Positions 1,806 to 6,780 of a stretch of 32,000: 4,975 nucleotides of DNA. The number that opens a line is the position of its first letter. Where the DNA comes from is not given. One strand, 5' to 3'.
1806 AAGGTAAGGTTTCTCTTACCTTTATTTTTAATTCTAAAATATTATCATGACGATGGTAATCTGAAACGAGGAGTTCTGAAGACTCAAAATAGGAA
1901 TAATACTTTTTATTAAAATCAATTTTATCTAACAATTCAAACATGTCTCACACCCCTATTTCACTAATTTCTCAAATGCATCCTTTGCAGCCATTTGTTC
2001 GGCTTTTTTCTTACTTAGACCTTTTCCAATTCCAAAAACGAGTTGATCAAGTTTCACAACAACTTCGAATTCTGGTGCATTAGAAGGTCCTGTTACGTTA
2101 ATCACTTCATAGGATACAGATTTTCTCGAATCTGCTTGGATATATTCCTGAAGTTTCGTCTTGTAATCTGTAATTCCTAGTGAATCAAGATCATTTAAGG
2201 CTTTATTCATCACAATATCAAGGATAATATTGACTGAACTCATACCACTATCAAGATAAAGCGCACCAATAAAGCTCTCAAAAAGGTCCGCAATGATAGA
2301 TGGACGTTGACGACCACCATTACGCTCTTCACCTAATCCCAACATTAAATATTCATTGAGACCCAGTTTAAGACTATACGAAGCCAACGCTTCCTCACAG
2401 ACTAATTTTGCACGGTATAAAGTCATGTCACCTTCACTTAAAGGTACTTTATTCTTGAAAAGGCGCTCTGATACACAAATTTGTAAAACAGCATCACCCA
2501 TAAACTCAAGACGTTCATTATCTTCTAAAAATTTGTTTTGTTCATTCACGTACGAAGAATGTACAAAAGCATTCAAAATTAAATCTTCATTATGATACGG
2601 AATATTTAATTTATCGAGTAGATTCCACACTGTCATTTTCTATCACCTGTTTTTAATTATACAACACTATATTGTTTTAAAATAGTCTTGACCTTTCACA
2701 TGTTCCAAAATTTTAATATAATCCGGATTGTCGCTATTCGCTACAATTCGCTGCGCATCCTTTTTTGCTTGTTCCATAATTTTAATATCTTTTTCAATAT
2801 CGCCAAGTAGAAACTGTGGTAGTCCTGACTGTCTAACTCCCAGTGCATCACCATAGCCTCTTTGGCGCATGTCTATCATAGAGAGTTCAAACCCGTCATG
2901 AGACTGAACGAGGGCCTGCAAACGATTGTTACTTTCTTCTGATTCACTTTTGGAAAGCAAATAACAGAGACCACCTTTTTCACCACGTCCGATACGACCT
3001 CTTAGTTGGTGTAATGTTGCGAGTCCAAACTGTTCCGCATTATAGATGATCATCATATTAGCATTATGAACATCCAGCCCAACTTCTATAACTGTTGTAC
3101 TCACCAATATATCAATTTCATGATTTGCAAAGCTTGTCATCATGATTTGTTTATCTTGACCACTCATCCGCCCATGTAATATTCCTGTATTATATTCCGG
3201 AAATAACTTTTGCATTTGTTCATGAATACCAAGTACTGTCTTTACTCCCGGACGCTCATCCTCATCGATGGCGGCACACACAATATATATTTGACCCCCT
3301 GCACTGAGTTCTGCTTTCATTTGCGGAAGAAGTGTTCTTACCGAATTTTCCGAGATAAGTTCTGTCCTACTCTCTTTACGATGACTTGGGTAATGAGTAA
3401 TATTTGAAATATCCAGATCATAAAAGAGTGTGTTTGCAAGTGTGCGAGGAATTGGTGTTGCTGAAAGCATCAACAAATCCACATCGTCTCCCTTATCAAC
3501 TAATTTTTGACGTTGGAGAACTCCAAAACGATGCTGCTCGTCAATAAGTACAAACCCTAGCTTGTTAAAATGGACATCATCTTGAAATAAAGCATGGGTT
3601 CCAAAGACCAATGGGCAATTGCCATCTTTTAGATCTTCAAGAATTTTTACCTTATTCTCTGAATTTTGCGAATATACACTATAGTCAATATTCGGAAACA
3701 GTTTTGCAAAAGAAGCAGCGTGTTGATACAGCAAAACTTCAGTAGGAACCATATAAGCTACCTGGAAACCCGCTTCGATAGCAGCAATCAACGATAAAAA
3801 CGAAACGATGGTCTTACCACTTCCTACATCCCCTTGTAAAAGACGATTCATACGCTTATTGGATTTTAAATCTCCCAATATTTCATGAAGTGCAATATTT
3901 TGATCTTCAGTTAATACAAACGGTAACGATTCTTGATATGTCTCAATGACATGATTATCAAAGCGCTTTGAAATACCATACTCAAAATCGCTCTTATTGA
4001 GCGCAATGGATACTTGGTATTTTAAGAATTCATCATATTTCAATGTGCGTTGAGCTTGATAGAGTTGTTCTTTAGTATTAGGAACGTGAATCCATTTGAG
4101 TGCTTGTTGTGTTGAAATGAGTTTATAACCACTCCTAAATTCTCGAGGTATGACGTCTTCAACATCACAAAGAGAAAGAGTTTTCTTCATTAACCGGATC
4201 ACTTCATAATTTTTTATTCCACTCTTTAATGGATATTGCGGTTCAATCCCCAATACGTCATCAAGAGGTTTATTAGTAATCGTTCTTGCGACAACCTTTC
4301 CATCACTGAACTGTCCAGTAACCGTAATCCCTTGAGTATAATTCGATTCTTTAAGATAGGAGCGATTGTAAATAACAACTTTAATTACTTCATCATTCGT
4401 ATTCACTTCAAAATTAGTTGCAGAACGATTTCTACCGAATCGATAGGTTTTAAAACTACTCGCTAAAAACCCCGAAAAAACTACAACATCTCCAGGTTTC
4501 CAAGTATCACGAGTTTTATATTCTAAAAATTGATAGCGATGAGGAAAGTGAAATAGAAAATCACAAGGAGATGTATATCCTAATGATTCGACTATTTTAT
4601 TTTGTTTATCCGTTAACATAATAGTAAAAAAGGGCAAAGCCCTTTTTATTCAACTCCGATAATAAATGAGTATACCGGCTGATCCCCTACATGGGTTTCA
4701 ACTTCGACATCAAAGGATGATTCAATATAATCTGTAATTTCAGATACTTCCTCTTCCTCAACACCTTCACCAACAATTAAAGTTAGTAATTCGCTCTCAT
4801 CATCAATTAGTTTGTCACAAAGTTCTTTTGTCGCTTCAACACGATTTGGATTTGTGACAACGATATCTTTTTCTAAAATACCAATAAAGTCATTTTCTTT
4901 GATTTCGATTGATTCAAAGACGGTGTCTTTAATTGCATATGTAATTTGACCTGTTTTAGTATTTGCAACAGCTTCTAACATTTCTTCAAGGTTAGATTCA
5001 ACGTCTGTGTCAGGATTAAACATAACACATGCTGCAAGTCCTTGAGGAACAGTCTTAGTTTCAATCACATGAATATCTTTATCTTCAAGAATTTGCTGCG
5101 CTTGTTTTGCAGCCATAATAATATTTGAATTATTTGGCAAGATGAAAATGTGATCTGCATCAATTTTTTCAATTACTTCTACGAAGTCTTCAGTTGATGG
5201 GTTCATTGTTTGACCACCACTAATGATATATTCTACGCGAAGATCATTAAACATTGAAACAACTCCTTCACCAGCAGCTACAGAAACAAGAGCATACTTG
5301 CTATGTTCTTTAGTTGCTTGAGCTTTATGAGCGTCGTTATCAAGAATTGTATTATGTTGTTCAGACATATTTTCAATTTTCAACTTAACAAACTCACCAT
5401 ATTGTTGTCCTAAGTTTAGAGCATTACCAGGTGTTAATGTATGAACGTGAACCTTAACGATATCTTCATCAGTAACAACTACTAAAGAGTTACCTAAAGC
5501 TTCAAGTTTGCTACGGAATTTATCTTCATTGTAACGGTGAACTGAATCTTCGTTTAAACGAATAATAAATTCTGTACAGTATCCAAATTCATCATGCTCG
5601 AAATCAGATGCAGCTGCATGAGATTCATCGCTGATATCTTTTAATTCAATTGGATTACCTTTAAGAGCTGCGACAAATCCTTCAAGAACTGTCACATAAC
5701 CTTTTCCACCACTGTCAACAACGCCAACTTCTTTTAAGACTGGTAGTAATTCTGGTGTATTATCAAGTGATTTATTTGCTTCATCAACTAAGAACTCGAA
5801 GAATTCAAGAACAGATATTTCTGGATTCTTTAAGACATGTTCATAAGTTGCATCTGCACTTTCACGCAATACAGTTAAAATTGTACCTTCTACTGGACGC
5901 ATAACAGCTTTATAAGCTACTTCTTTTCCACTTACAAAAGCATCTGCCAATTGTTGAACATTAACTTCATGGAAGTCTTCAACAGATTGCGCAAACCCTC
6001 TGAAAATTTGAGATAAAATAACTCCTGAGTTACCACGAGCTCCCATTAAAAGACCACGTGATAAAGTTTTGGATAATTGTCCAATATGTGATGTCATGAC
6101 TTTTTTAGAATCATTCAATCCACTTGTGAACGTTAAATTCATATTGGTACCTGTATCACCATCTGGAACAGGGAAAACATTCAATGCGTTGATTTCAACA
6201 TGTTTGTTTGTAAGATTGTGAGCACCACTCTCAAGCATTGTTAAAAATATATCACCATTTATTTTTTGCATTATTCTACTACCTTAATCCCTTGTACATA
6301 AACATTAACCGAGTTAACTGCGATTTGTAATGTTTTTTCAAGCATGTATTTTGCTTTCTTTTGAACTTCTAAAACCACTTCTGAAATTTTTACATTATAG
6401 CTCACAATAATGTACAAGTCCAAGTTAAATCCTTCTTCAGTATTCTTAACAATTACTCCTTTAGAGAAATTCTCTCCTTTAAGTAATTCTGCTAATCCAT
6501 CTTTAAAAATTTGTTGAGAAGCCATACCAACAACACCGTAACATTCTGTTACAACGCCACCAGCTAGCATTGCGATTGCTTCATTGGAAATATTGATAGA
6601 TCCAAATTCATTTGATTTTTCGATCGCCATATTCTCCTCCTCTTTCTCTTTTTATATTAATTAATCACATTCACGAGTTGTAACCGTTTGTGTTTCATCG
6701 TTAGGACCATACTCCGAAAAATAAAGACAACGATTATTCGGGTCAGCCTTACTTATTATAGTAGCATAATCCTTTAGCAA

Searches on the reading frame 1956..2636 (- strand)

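Call 101: search_protein_families(library=pfam, proteins=[window:1956-2636:-], max_evalue=0.00001)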
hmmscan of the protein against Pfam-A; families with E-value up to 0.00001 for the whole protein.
window:1956-2636:- (226 aa): 3 families
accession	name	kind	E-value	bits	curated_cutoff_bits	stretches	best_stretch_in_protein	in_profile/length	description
PF14622.11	Ribonucleas_3_3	-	1.5e-33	116.2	35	1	16-136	1-117/128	Ribonuclease-III-like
PF00636.31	Ribonuclease_3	-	2.8e-24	86.3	27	1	41-131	1-102/102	Ribonuclease III domain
PF00035.32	dsrm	-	5e-17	62.7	23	1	158-224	1-66/66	Double-stranded RNA binding motif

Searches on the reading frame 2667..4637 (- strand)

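Call 101: search_protein_families(library=pfam, proteins=[window:2667-4637:-], max_evalue=0.00001)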
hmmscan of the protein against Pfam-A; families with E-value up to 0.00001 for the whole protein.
window:2667-4637:- (656 aa): 4 families
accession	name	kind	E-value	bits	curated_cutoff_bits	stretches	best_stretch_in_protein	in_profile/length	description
PF00270.35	DEAD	-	6.3e-22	78.5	26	1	243-401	1-165/167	DEAD/DEAH box helicase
PF00271.37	Helicase_C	-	7.9e-21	74.8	23.5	1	443-551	11-108/110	Helicase conserved C-terminal domain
PF04851.21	ResIII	-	8.6e-13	49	22.5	1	241-395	3-162/164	Type III restriction enzyme, res subunit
PF19833.4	RecG_dom3_C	-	5.9e-07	29.9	26.8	1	580-636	2-59/87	ATP-dependent DNA helicase RecG, domain 3, C-terminal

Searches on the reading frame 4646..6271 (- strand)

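Call 101: search_protein_families(library=pfam, proteins=[window:4646-6271:-], max_evalue=0.00001)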
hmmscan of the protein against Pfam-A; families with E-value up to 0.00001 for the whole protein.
window:4646-6271:- (541 aa): 4 families
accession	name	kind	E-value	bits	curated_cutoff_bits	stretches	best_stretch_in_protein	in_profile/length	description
PF13684.11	FakA-like_C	-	5.5e-83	278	23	1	327-541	1-216/216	Fatty acid kinase subunit A-like, C-terminal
PF02734.22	Dak2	-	1.6e-41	142.6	27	1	34-200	1-173/174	DAK2 domain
PF21645.3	FakA-like_M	-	9.9e-32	109.1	24.9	1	228-308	1-79/80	Fatty acid kinase subunit A-like, middle domain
PF02645.21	DegV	-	4.2e-06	26.7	27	0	354-450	59-162/280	Uncharacterised protein, DegV family COG1307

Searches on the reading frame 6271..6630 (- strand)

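Call 101: search_protein_families(library=pfam, proteins=[window:6271-6630:-], max_evalue=0.00001)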
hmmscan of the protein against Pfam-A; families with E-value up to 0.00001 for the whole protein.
window:6271-6630:- (119 aa): 1 family
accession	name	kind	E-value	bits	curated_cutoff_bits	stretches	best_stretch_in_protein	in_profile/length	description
PF03780.18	Asp23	-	2.2e-28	99.2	28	1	10-116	3-108/108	Asp23 family, cell envelope-related function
